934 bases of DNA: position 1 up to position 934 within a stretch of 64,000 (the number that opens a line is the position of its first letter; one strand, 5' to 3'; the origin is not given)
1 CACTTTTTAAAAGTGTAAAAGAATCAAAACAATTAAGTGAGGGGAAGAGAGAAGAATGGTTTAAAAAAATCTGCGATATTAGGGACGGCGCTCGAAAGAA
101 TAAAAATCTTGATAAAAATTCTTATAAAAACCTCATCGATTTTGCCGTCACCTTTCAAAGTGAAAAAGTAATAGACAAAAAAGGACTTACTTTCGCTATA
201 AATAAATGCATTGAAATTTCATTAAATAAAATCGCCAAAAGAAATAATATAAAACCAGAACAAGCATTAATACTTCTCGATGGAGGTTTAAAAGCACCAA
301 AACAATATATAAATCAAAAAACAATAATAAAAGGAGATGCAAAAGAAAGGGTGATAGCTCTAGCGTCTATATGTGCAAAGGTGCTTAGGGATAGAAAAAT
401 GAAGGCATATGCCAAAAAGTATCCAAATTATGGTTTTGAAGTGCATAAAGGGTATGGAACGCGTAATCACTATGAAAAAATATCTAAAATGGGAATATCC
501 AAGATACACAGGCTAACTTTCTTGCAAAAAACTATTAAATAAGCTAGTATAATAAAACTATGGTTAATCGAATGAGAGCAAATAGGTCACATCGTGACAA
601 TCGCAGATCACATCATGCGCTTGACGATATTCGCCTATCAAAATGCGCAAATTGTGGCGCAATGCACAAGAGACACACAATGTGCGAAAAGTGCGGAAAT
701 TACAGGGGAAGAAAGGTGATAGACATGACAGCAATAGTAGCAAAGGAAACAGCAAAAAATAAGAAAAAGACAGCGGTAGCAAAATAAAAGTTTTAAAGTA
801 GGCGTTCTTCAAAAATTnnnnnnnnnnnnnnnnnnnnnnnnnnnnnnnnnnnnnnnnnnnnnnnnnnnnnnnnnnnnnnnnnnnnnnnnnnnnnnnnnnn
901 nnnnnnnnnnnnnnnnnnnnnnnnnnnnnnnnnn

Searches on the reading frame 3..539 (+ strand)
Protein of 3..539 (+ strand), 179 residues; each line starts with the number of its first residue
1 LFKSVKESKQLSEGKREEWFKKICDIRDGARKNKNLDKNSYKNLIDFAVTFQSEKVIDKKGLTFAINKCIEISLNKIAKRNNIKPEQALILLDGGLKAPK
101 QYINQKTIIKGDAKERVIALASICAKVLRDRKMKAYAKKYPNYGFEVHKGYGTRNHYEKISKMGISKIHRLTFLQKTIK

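Call 57: search_protein_families(library=pfam, proteins=[window:3-539:+], max_evalue=0.001)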
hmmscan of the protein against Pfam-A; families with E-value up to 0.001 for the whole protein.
window:3-539:+ (179 aa): 1 family
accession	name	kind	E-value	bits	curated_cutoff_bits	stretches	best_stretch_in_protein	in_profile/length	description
PF01351.25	RNase_HII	-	3.2e-21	76.6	25.8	1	5-174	35-197/199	Ribonuclease HII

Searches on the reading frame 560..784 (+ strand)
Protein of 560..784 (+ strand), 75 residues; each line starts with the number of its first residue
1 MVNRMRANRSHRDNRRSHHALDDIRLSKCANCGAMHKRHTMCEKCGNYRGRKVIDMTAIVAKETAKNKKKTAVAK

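Call 57: search_protein_families(library=pfam, proteins=[window:560-784:+], max_evalue=0.001)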
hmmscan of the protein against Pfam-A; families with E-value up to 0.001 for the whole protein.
window:560-784:+ (75 aa): 1 family
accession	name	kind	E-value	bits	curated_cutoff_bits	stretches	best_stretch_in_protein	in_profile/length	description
PF01783.29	Ribosomal_L32p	-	1.1e-14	54.7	21.3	1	9-55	9-55/56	Ribosomal L32p protein family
